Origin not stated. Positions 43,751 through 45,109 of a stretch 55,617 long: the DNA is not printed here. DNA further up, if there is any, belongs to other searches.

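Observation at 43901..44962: Protease-less, pore-loop-less Lon ATPase: candidate new AAA+ machine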

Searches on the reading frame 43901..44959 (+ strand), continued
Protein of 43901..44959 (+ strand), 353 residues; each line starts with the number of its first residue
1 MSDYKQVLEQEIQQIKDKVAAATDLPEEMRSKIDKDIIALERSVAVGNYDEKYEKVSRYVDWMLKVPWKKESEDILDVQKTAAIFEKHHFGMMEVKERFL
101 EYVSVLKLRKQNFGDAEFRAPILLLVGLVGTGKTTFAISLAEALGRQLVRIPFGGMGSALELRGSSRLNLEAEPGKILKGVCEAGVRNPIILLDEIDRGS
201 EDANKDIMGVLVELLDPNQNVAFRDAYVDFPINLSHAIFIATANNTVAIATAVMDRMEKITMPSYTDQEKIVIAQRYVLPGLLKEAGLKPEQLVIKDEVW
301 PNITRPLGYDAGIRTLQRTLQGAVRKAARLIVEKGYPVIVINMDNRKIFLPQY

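Call 16: search_protein_families(library=pfam, proteins=[P0121, P0122, P0125, P0126, P0128, P0133, P0141, P0148, P0161, P0127], max_evalue=0.0001)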
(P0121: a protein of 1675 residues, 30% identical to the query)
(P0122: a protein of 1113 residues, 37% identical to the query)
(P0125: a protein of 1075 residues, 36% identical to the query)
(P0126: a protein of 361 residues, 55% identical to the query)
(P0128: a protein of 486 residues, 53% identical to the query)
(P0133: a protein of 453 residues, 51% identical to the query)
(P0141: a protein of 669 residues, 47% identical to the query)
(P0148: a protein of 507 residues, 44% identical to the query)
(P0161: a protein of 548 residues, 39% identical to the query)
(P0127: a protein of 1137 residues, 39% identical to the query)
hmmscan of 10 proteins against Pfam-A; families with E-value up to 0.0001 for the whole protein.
P0121 (1675 aa): 44 families (the best 25 are shown)
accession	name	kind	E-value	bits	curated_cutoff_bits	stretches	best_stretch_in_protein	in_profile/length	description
PF00004.35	AAA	-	1.2e-60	204.2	21.2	3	545-686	1-130/131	ATPase family associated with various cellular activities (AAA)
PF07728.20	AAA_5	-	2.6e-41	141.3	22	3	545-678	2-138/139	AAA domain (dynein-related subfamily)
PF05362.19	Lon_C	-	3.8e-39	134.8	21.1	1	1496-1659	40-203/205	Lon protease (S16) C-terminal proteolytic domain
PF07724.20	AAA_2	-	4.9e-18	66.1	27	2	544-668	5-126/166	AAA domain (Cdc48 subfamily)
PF22667.2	Lon_lid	-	3.6e-16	59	27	0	1401-1442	4-45/57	Lon protease AAA+ ATPase lid domain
PF13191.12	AAA_16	-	4e-16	60.4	32.6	0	882-914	20-51/167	AAA ATPase domain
PF13401.12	AAA_22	-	8.5e-14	52.4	27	0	887-983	5-109/130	AAA domain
PF20720.3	nSTAND3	-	1.3e-13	51.4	27.2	0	542-586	17-62/155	Novel STAND NTPase 3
PF05496.18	RuvB_N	-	4.7e-13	49.6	27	0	890-930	36-76/159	Holliday junction DNA helicase RuvB P-loop domain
PF20030.5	bpMoxR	-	1.1e-12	47.9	27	0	540-587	29-76/205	MoxR domain in the MoxR-vWA-beta-propeller ternary systems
PF13521.12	AAA_28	-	3.9e-12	47.1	27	0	891-946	3-58/164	AAA domain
PF06068.19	TIP49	-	4.5e-11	42.9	23.8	0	888-917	51-82/347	TIP49 P-loop domain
PF00910.28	RNA_helicase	-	5e-11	43.4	21.5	0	891-1011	2-104/105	RNA helicase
PF05729.18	NACHT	-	7.5e-11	42.6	26.7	0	1236-1391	3-163/167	NACHT domain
PF13671.12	AAA_33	-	8.6e-11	42.7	27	0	545-567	2-24/143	AAA domain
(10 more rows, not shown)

P0122 (1113 aa): 43 families (the best 25 are shown)
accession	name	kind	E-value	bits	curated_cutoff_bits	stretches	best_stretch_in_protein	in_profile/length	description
PF00004.35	AAA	-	1.6e-70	236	21.2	3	685-823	1-126/131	ATPase family associated with various cellular activities (AAA)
PF05362.19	Lon_C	-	6.5e-50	170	21.1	1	904-1111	3-203/205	Lon protease (S16) C-terminal proteolytic domain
PF22667.2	Lon_lid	-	3.3e-34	116.8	27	3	283-331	4-52/57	Lon protease AAA+ ATPase lid domain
PF07728.20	AAA_5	-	4e-29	101.8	22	3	685-820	2-139/139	AAA domain (dynein-related subfamily)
PF05496.18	RuvB_N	-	5.8e-26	91.6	27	1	375-529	8-156/159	Holliday junction DNA helicase RuvB P-loop domain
PF07724.20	AAA_2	-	3.7e-18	66.5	27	0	124-244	8-128/166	AAA domain (Cdc48 subfamily)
PF13191.12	AAA_16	-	2.6e-17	64.2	32.6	0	116-156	21-62/167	AAA ATPase domain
PF13401.12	AAA_22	-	1.1e-16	61.8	27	0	681-765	4-97/130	AAA domain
PF13173.12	AAA_14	-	1.1e-16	61.4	27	0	682-832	2-127/129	AAA domain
PF24883.2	NPHP3_N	-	1.9e-15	57.9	24.8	0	677-709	17-49/164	Nephrocystin 3, N-terminal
PF20720.3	nSTAND3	-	1.6e-14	54.3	27.2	0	681-708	16-43/155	Novel STAND NTPase 3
PF00931.28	NB-ARC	-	6.1e-14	52.3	23.5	0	663-713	4-52/248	NB-ARC domain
PF08298.17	AAA_PrkA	-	8.6e-14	51.8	25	0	656-707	59-110/358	PrkA AAA domain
PF07726.17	AAA_3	-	7.7e-12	45.7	27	0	124-215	4-90/131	ATPase family associated with various cellular activities (AAA)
PF13238.12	AAA_18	-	1.2e-11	45.6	29.4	0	686-715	2-33/128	AAA domain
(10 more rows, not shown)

P0125 (1075 aa): 44 families (the best 25 are shown)
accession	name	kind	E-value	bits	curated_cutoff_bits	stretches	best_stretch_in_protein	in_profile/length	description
PF05362.19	Lon_C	-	1.3e-72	244.2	21.1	1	874-1073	5-204/205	Lon protease (S16) C-terminal proteolytic domain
PF00004.35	AAA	-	7.8e-50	169.1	21.2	2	295-433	1-126/131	ATPase family associated with various cellular activities (AAA)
PF22667.2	Lon_lid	-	8.9e-29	99.4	27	2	821-867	7-53/57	Lon protease AAA+ ATPase lid domain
PF07728.20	AAA_5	-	1.1e-23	84.3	22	2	652-788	2-139/139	AAA domain (dynein-related subfamily)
PF13191.12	AAA_16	-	2.1e-13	51.5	32.6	1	637-683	15-52/167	AAA ATPase domain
PF07724.20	AAA_2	-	9.1e-13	49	27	1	653-775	7-124/166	AAA domain (Cdc48 subfamily)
PF05496.18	RuvB_N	-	9.2e-13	48.7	27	0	646-693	30-77/159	Holliday junction DNA helicase RuvB P-loop domain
PF13401.12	AAA_22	-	2.8e-12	47.5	27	0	648-740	4-98/130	AAA domain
PF24883.2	NPHP3_N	-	6.9e-12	46.3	24.8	1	641-734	13-104/164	Nephrocystin 3, N-terminal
PF00931.28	NB-ARC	-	7.6e-11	42.2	23.5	0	636-678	6-50/248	NB-ARC domain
PF13173.12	AAA_14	-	2.4e-10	40.9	27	0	649-730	2-76/129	AAA domain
PF03266.21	NTPase_1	-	3.1e-10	40.6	23.9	0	296-328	3-33/168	NTPase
PF20720.3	nSTAND3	-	3.3e-10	40.3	27.2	0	645-692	13-61/155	Novel STAND NTPase 3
PF07726.17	AAA_3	-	1.3e-09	38.5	27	0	654-730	4-76/131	ATPase family associated with various cellular activities (AAA)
PF13238.12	AAA_18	-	8.8e-09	36.3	29.4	0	296-318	2-24/128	AAA domain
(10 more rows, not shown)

P0126 (361 aa): 7 families
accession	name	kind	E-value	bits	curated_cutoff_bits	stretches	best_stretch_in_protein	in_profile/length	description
PF00004.35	AAA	-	4.4e-18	66.4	21.2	1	131-268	1-126/131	ATPase family associated with various cellular activities (AAA)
PF22667.2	Lon_lid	-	6.7e-13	48.5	27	1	293-343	2-52/57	Lon protease AAA+ ATPase lid domain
PF07728.20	AAA_5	-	6.1e-10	39.7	22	1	131-255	2-125/139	AAA domain (dynein-related subfamily)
PF07724.20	AAA_2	-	7.5e-07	29.8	27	1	133-260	8-132/166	AAA domain (Cdc48 subfamily)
PF13401.12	AAA_22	-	3.2e-06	27.9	27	1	127-225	4-110/130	AAA domain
PF13173.12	AAA_14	-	4.5e-05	23.9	27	0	129-209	3-76/129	AAA domain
PF13191.12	AAA_16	-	8.9e-05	23.5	32.6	0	123-158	19-54/167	AAA ATPase domain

P0128 (486 aa): 4 families
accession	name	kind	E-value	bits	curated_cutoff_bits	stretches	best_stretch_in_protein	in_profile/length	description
PF00004.35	AAA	-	1.2e-17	65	21.2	1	256-391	1-124/131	ATPase family associated with various cellular activities (AAA)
PF22667.2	Lon_lid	-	2.2e-11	43.7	27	1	417-470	1-55/57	Lon protease AAA+ ATPase lid domain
PF07728.20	AAA_5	-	3.2e-07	30.9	22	1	256-380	2-125/139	AAA domain (dynein-related subfamily)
PF07726.17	AAA_3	-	8.2e-05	22.9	27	0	260-346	6-88/131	ATPase family associated with various cellular activities (AAA)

P0133 (453 aa): 4 families
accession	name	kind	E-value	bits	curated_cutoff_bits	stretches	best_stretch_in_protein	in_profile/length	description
PF00004.35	AAA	-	4.5e-15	56.7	21.2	1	223-361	1-127/131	ATPase family associated with various cellular activities (AAA)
PF22667.2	Lon_lid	-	6.3e-09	35.8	27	1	387-437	4-55/57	Lon protease AAA+ ATPase lid domain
PF07728.20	AAA_5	-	2.3e-08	34.6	22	1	223-347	2-125/139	AAA domain (dynein-related subfamily)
PF07724.20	AAA_2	-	6.8e-05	23.4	27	0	224-348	7-128/166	AAA domain (Cdc48 subfamily)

P0141 (669 aa): 3 families
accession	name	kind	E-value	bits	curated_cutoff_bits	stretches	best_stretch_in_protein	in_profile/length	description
PF00004.35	AAA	-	1.1e-18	68.4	21.2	1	439-577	1-127/131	ATPase family associated with various cellular activities (AAA)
PF22667.2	Lon_lid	-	3.2e-09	36.7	27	1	601-653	2-55/57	Lon protease AAA+ ATPase lid domain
PF07728.20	AAA_5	-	7.6e-07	29.7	22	1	439-563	2-125/139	AAA domain (dynein-related subfamily)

P0148 (507 aa): 4 families
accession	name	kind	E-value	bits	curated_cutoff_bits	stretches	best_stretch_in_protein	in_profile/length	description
PF00004.35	AAA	-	1.1e-20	74.9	21.2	1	270-412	1-129/131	ATPase family associated with various cellular activities (AAA)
PF07724.20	AAA_2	-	5.3e-12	46.5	27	1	270-394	6-125/166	AAA domain (Cdc48 subfamily)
PF22667.2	Lon_lid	-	2e-08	34.2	27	1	433-484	1-52/57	Lon protease AAA+ ATPase lid domain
PF07728.20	AAA_5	-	8e-07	29.6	22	1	270-406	2-139/139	AAA domain (dynein-related subfamily)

P0161 (548 aa): 4 families
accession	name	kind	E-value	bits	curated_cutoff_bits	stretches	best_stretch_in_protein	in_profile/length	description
PF00004.35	AAA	-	2.2e-20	73.9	21.2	1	125-263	2-126/131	ATPase family associated with various cellular activities (AAA)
PF22667.2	Lon_lid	-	3e-11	43.2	27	1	289-338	3-52/57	Lon protease AAA+ ATPase lid domain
PF07724.20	AAA_2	-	4.8e-07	30.4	27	1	125-248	7-125/166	AAA domain (Cdc48 subfamily)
PF07728.20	AAA_5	-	9.7e-06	26.1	22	1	126-258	4-137/139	AAA domain (dynein-related subfamily)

P0127 (1137 aa): 16 families
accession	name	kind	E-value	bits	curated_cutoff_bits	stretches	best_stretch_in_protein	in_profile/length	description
PF00004.35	AAA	-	1.2e-48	165.3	21.2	2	361-501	1-126/131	ATPase family associated with various cellular activities (AAA)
PF05362.19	Lon_C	-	1.3e-46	159.2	21.1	1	920-1120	5-203/205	Lon protease (S16) C-terminal proteolytic domain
PF07728.20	AAA_5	-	5.9e-21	75.4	22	2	361-498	2-139/139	AAA domain (dynein-related subfamily)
PF22667.2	Lon_lid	-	4e-17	62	27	2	863-913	2-52/57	Lon protease AAA+ ATPase lid domain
PF07724.20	AAA_2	-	6e-12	46.3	27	1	701-830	7-132/166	AAA domain (Cdc48 subfamily)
PF13191.12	AAA_16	-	5.6e-11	43.6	32.6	0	680-772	10-96/167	AAA ATPase domain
PF13401.12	AAA_22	-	6.1e-11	43.2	27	0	359-456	6-104/130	AAA domain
PF13238.12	AAA_18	-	1.8e-08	35.3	29.4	0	701-731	2-34/128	AAA domain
PF08298.17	AAA_PrkA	-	2.1e-08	34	25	0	671-723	59-111/358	PrkA AAA domain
PF07726.17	AAA_3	-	1e-06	29.1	27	0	702-796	4-89/131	ATPase family associated with various cellular activities (AAA)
PF05496.18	RuvB_N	-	1.1e-06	28.9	27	0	697-727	33-63/159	Holliday junction DNA helicase RuvB P-loop domain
PF00910.28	RNA_helicase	-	1.4e-06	29.2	21.5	0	362-439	2-63/105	RNA helicase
PF13604.12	AAA_30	-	2.7e-06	27.7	27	0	697-772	18-96/191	AAA domain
PF06414.18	Zeta_toxin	-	4e-05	23.6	22.3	0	354-390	12-50/199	Zeta toxin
PF20720.3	nSTAND3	-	7.2e-05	23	27.2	0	699-728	19-49/155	Novel STAND NTPase 3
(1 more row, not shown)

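Call 18: find_encoding_contigs(protein=P0126, flank=8000, max_places=3)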
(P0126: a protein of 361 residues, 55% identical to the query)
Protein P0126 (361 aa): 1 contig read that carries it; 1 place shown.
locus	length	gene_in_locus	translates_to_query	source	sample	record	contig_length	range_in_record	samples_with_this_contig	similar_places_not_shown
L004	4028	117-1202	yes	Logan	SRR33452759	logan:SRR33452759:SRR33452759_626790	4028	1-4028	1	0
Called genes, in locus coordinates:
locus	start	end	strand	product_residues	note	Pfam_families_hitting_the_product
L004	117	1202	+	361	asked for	PF13401:AAA_22 (faint), PF00004:AAA, PF07724:AAA_2 (weak), PF07728:AAA_5, PF22667:Lon_lid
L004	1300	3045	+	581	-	PF00753:Lactamase_B, PF12706:Lactamase_B_2 (weak), PF22505:RNase_J_b_CASP, PF17770:RNase_J_C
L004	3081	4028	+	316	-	?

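Call 19: find_encoding_contigs(protein=P0122, flank=8000, max_places=3)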
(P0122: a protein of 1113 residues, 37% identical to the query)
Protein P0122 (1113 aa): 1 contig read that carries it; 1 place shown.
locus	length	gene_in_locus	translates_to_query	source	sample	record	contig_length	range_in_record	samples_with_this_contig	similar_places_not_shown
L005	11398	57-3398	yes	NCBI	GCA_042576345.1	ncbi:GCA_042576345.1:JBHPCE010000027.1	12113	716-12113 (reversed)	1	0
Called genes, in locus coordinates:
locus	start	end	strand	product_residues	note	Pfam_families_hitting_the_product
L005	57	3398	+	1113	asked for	PF00004:AAA, PF22667:Lon_lid, PF05496:RuvB_N, PF00004:AAA, PF07728:AAA_5, PF22667:Lon_lid, PF00004:AAA, PF07728:AAA_5, +38 more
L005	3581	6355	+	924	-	PF00004:AAA, PF07728:AAA_5 (weak), PF22667:Lon_lid, PF05362:Lon_C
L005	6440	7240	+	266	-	-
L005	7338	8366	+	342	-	-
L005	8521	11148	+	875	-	-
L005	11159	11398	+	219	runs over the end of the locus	PF14559:TPR_19 (faint), PF13414:TPR_11 (faint), PF13431:TPR_17 (faint), PF13181:TPR_8 (faint)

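Call 23: find_encoding_contigs(protein=P0141, flank=8000, max_places=2)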
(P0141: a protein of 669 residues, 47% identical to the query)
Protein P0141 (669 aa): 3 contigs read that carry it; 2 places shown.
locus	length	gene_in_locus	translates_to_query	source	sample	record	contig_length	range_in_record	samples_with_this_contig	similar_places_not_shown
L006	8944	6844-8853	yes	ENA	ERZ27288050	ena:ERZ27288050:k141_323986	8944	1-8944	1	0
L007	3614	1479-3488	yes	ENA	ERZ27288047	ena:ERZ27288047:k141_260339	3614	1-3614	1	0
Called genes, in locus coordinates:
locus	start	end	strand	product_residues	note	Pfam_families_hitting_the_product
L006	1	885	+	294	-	?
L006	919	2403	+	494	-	PF00009:GTP_EFTU, PF00071:Ras, PF01926:MMR_HSR1, PF22042:EF-G_D2, PF03144:GTP_EFTU_D2 (faint), PF11987:IF-2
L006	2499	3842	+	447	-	-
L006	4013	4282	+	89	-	PF00312:Ribosomal_S15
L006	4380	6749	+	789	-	PF01138:RNase_PH, PF03725:RNase_PH_C, PF01138:RNase_PH, PF00013:KH_1, PF00575:S1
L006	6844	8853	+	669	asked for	PF00004:AAA, PF07728:AAA_5 (weak), PF22667:Lon_lid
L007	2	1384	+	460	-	?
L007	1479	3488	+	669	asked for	PF00004:AAA, PF07728:AAA_5 (weak), PF22667:Lon_lid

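Call 24: find_encoding_contigs(protein=P0148, flank=8000, max_places=2)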
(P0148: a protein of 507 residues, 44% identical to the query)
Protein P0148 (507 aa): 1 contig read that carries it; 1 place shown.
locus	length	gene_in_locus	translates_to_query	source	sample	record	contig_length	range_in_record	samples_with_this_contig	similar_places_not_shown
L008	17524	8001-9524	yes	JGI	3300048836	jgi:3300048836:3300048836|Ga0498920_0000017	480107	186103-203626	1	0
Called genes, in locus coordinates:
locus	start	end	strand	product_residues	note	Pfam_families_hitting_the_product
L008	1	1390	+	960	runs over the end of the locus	PF13205:Big_5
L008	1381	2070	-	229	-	PF13328:HD_4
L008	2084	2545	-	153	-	PF01272:GreA_GreB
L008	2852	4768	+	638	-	-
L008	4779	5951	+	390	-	PF00675:Peptidase_M16, PF05193:Peptidase_M16_C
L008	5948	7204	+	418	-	PF00675:Peptidase_M16, PF05193:Peptidase_M16_C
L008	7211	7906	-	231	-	PF00149:Metallophos, PF12850:Metallophos_2 (weak)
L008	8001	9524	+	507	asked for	PF00004:AAA, PF07724:AAA_2, PF07728:AAA_5 (weak), PF22667:Lon_lid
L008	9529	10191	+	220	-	PF01551:Peptidase_M23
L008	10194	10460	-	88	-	-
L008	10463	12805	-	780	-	PF01935:DUF87, PF12846:AAA_10 (faint), PF19044:P-loop_TraG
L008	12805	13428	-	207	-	PF26593:TraC-like (weak)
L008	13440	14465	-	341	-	PF12666:PrgI (weak)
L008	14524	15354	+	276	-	PF01909:NTP_transf_2 (faint)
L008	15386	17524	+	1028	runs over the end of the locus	PF00580:UvrD-helicase, PF13245:AAA_19, PF13361:UvrD_C, PF13538:UvrD_C_2 (weak), PF12705:PDDEXK_1, PF01930:Cas_Cas4 (weak)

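Call 25: find_encoding_contigs(protein=P0155, flank=8000, max_places=2)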
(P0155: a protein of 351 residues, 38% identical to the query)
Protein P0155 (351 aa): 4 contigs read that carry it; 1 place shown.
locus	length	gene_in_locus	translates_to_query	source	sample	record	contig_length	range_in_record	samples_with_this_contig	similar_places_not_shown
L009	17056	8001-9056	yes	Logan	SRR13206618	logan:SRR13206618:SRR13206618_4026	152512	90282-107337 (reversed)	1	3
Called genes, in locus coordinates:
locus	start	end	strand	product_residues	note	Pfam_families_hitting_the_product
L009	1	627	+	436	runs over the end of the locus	-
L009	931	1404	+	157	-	PF00312:Ribosomal_S15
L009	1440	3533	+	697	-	PF01138:RNase_PH, PF03725:RNase_PH_C, PF03726:PNPase (weak), PF01138:RNase_PH, PF00013:KH_1, PF00575:S1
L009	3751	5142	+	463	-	PF09852:DUF2079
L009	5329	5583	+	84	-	PF12728:HTH_17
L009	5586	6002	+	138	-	PF13470:PIN_3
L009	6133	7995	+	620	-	PF13196:DUF4012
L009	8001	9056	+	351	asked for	PF00004:AAA, PF07724:AAA_2 (weak), PF07726:AAA_3 (weak), PF22667:Lon_lid (weak)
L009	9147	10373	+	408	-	PF06723:MreB_Mbl (weak), PF11104:PilM_2, PF14450:FtsA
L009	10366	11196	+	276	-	-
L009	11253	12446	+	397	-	-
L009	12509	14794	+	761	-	PF17854:FtsK_alpha, PF01580:FtsK_SpoIIIE, PF20703:nSTAND1 (weak), PF09397:FtsK_gamma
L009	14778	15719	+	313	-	PF13413:HTH_25, PF13464:RodZ_C (faint)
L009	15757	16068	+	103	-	-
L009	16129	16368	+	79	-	-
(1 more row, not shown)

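Call 28: find_related_loci(query=window:43901-44959:+, collection=genome_contigs, flank=10000)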
Query window:43901-44959:+ (353 aa) in genome_contigs; peptide patterns used: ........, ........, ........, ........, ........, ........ (x = any residue, [..] = any of these).
295 stretches matched a pattern; 247 encode a relative of the query (tblastn E <= 1e-3); the best 80 are kept; 80 distinct loci.
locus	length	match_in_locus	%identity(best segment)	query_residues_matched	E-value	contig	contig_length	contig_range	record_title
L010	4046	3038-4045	95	1-336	0e+0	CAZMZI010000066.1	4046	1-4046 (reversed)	MAG TPA_asm: uncultured Pseudomonadales bacterium isolate SRP192515_co1_162 genome assembly, contig: NODE_25148_length_4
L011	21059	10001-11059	84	1-353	0e+0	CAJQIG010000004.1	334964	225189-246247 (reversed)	uncultured Patescibacteria group bacterium isolate 0.2_20180412_Bin_MAXBIN_228_sub_1 genome assembly, contig: c_00000000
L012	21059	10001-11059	84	1-353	0e+0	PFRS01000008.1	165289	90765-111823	MAG: Candidatus Pacebacteria bacterium CG_4_9_14_0_2_um_filter_40_15 CG_4_9_14_0.2_um_filter_scaffold_8_c, whole genome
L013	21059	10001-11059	78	1-353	0e+0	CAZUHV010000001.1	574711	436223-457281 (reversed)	MAG TPA_asm: uncultured Pseudomonadales bacterium isolate binchicken_co277_32 genome assembly, contig: NODE_12_length_57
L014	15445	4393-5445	77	2-353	0e+0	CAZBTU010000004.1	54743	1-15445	MAG TPA_asm: uncultured Pseudomonadales bacterium isolate SRP286056_co2_100 genome assembly, contig: NODE_631_length_547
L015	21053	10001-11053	77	2-353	0e+0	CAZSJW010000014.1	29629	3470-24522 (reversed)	MAG TPA_asm: uncultured Pseudomonadales bacterium isolate SRP286056_co2_78 genome assembly, contig: NODE_2178_length_296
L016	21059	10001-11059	77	1-353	0e+0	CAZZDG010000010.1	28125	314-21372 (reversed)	MAG TPA_asm: uncultured Pseudomonadales bacterium isolate binchicken_co321_113 genome assembly, contig: NODE_588_length_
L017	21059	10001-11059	77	1-353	0e+0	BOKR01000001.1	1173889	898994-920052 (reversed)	MAG: Patescibacteria group bacterium BroJett025 DNA, sequence1, whole genome shotgun sequence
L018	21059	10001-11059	77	1-353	0e+0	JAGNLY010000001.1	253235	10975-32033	Candidatus Woesebacteria bacterium isolate Gw_Eff_bin_401 Gw_Eff_30_length_253235_cov_9.015519, whole genome shotgun seq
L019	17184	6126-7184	76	1-353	0e+0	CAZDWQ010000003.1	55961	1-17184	MAG TPA_asm: uncultured Pseudomonadales bacterium isolate SRP192515_co1_182 genome assembly, contig: NODE_382_length_559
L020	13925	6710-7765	76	1-353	0e+0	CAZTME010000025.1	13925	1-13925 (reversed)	MAG TPA_asm: uncultured Pseudomonadales bacterium isolate SRP093185_co1_155 genome assembly, contig: NODE_3036_length_13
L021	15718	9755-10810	75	1-353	0e+0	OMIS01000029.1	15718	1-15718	bacterium isolate AM_0466 genome assembly, contig: AM_0466_29, whole genome shotgun sequence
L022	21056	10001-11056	75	1-353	0e+0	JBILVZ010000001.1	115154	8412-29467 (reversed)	MAG: Methylococcaceae bacterium isolate ME2018-08-25_3300042355_group8_bin66 Rohwer_bin1527_scaffold_1_c1, whole genome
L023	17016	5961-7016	76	1-353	0e+0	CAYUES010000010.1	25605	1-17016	MAG TPA_asm: uncultured Pseudomonadales bacterium isolate SRP329715_co2_11 genome assembly, contig: NODE_3889_length_256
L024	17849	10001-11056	76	1-353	0e+0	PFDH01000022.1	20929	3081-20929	MAG: Candidatus Pacebacteria bacterium CG10_big_fil_rev_8_21_14_0_10_44_11 CG10_8_21_14_0.10_scaffold_2166_c, whole geno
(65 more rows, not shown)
